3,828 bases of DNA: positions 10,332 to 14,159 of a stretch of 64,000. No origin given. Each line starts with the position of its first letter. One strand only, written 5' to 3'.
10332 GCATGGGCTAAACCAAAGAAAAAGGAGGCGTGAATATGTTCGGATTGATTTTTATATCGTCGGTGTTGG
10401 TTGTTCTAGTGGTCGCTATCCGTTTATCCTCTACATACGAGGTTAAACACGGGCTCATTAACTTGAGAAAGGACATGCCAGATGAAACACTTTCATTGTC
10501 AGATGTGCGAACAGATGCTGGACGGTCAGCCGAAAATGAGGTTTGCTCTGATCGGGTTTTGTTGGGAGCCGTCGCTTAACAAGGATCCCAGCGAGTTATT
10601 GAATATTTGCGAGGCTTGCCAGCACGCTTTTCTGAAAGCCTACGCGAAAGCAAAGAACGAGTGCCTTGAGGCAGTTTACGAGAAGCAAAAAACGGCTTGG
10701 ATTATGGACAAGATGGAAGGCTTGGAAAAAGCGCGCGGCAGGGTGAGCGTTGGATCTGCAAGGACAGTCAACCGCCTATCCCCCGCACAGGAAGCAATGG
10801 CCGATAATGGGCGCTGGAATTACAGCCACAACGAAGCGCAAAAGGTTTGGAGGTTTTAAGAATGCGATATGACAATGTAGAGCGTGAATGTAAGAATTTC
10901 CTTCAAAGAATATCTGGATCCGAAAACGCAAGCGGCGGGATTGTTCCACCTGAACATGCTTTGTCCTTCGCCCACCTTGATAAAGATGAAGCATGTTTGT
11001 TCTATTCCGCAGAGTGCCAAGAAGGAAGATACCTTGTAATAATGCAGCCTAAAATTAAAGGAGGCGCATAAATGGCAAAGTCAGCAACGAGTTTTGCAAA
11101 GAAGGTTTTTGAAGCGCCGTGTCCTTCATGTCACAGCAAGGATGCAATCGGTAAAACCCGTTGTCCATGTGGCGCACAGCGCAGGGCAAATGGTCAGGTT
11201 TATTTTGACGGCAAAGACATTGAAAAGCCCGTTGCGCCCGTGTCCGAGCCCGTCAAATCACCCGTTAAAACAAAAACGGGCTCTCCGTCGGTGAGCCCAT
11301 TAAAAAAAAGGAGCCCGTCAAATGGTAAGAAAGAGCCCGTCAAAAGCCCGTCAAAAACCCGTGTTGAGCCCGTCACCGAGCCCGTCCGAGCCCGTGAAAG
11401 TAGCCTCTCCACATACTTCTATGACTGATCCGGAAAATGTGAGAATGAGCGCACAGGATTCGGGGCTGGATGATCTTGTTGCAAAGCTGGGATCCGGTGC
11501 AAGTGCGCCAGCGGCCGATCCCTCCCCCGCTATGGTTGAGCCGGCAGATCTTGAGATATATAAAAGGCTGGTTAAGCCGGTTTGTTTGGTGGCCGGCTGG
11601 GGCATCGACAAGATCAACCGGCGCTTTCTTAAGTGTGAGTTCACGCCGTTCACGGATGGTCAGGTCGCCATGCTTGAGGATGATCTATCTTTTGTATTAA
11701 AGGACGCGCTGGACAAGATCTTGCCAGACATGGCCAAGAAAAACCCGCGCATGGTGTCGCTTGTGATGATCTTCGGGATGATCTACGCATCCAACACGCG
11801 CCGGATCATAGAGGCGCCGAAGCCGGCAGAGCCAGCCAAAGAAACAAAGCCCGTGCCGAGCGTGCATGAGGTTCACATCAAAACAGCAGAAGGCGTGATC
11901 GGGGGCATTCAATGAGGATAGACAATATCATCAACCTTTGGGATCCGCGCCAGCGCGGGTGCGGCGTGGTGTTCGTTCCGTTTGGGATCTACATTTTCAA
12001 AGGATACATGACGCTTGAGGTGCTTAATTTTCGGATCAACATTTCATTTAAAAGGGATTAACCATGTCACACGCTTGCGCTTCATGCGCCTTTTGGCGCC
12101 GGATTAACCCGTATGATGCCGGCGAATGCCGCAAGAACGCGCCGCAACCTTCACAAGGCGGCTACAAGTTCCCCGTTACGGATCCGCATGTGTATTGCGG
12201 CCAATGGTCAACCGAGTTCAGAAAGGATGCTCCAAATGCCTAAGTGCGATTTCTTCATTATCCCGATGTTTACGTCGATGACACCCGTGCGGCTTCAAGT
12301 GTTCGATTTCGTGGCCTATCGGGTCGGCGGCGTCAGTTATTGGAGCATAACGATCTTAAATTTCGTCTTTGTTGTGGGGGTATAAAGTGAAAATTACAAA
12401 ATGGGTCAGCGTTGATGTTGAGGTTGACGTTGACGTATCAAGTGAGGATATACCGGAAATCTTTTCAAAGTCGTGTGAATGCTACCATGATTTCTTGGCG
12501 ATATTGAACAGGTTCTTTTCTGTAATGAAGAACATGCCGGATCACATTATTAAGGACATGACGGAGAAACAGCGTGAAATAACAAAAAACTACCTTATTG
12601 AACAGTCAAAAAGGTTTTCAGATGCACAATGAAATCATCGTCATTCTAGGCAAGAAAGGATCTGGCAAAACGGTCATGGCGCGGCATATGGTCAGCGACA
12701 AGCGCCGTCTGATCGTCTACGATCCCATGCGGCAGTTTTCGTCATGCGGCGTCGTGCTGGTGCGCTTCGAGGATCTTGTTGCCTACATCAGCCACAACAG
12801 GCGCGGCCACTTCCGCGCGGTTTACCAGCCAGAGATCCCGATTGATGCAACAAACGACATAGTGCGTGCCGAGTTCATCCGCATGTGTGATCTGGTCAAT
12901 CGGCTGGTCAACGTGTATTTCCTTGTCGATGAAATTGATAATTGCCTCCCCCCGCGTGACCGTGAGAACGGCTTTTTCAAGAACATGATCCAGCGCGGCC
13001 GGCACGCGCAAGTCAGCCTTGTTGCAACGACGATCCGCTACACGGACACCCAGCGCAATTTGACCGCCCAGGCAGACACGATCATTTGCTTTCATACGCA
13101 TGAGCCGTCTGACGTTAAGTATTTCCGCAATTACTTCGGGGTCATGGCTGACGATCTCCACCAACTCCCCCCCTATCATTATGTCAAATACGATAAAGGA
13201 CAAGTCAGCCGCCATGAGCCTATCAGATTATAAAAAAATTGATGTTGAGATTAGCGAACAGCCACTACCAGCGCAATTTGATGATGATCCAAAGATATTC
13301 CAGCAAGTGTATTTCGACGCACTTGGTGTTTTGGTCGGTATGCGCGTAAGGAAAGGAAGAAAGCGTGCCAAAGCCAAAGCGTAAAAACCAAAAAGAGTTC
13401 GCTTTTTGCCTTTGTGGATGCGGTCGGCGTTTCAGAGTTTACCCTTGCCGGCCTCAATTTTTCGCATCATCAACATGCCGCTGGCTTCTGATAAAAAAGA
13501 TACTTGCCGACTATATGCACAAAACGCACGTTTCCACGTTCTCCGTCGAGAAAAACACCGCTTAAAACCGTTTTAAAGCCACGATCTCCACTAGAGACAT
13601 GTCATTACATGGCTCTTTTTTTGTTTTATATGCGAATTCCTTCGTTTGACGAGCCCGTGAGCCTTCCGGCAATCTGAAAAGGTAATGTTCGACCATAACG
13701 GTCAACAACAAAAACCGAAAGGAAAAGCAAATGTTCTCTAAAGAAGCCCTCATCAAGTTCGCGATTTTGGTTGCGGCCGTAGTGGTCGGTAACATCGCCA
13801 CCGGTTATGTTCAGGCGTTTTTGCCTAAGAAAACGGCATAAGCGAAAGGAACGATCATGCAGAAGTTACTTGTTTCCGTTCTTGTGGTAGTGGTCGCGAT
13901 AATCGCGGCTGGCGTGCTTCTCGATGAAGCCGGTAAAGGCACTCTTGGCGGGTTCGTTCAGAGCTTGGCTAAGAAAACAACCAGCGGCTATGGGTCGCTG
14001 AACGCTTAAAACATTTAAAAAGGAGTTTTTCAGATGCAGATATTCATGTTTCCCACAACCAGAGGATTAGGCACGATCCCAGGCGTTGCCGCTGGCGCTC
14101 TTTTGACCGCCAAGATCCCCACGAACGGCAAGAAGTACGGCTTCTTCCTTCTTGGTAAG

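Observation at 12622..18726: Structural module dominated by tiny membrane proteins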

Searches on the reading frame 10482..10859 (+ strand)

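Call 104: search_protein_families(library=ncbifam, proteins=[window:10482-10859:+], max_evalue=0.05)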
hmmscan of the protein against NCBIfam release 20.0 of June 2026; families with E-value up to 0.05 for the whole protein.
window:10482-10859:+ (125 aa): 0 families

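Call 117: search_protein_families(library=pfam, proteins=[window:10482-10859:+], max_evalue=0.1)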
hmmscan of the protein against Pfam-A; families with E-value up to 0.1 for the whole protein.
window:10482-10859:+ (125 aa): 1 family
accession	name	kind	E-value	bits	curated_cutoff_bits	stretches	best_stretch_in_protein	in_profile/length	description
PF17979.7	zf-CRD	-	0.026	15.3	26.3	1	2-70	18-72/158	Cysteine rich domain with multizinc binding regions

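Call 118: search_protein_families(library=phrogs, proteins=[window:10482-10859:+], max_evalue=0.1)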
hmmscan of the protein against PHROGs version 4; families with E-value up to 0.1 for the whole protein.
window:10482-10859:+ (125 aa): 0 families

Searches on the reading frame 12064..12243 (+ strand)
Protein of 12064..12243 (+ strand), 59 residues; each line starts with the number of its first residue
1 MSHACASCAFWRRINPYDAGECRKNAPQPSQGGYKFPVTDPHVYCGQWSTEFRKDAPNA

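Call 117: search_protein_families(library=pfam, proteins=[window:12064-12243:+], max_evalue=0.1)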
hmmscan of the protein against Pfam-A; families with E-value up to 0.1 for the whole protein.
window:12064-12243:+ (59 aa): 0 families

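Call 118: search_protein_families(library=phrogs, proteins=[window:12064-12243:+], max_evalue=0.1)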
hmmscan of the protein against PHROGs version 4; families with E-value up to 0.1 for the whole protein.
window:12064-12243:+ (59 aa): 1 family
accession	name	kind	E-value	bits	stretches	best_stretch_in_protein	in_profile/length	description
phrog_29147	-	unknown function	0.011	16.7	1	15-43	21-49/67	-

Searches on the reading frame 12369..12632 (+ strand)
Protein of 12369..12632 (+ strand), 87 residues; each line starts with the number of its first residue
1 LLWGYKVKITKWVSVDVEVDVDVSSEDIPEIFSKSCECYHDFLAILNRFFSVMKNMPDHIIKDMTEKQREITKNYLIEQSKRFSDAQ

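Call 117: search_protein_families(library=pfam, proteins=[window:12369-12632:+], max_evalue=0.1)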
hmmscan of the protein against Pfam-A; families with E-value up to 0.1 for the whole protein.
window:12369-12632:+ (87 aa): 0 families

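Call 118: search_protein_families(library=phrogs, proteins=[window:12369-12632:+], max_evalue=0.1)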
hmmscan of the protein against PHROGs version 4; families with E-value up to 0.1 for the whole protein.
window:12369-12632:+ (87 aa): 1 family
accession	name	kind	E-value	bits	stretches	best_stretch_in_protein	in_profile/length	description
phrog_15578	-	unknown function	0.096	14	0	5-47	35-80/104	-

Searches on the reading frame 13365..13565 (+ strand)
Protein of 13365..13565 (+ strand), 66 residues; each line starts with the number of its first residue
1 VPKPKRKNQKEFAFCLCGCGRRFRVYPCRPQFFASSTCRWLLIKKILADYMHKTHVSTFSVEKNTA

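Call 104: search_protein_families(library=ncbifam, proteins=[window:13365-13565:+], max_evalue=0.05)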
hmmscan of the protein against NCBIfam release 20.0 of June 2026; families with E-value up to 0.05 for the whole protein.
window:13365-13565:+ (66 aa): 0 families

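Call 117: search_protein_families(library=pfam, proteins=[window:13365-13565:+], max_evalue=0.1)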
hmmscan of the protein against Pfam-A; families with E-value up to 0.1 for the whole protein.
window:13365-13565:+ (66 aa): 0 families

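Call 118: search_protein_families(library=phrogs, proteins=[window:13365-13565:+], max_evalue=0.1)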
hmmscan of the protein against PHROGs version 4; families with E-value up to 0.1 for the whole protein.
window:13365-13565:+ (66 aa): 0 families

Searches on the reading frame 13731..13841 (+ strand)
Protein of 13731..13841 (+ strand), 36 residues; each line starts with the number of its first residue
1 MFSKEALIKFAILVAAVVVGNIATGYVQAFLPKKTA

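Call 7: search_protein_families(library=phrogs, proteins=[window:13731-13841:+], max_evalue=0.1)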
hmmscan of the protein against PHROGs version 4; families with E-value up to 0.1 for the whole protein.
window:13731-13841:+ (36 aa): 0 families

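Call 109: search_protein_families(library=pfam, proteins=[window:13731-13841:+], max_evalue=1)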
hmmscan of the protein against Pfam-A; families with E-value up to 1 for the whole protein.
window:13731-13841:+ (36 aa): 1 family
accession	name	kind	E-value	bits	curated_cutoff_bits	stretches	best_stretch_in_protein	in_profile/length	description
PF15879.10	MWFE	-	0.026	15.3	27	1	5-30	3-28/55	NADH-ubiquinone oxidoreductase MWFE subunit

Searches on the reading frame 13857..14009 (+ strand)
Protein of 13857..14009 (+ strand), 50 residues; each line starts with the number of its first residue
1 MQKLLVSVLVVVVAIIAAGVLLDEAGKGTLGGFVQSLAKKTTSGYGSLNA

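Call 7: search_protein_families(library=phrogs, proteins=[window:13857-14009:+], max_evalue=0.1)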
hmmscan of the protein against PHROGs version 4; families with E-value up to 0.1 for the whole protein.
window:13857-14009:+ (50 aa): 1 family
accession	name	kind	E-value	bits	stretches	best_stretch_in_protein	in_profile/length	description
phrog_33877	-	unknown function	0.07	14.5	1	5-47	10-51/58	-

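Call 109: search_protein_families(library=pfam, proteins=[window:13857-14009:+], max_evalue=1)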
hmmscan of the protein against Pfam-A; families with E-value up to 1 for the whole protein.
window:13857-14009:+ (50 aa): 0 families
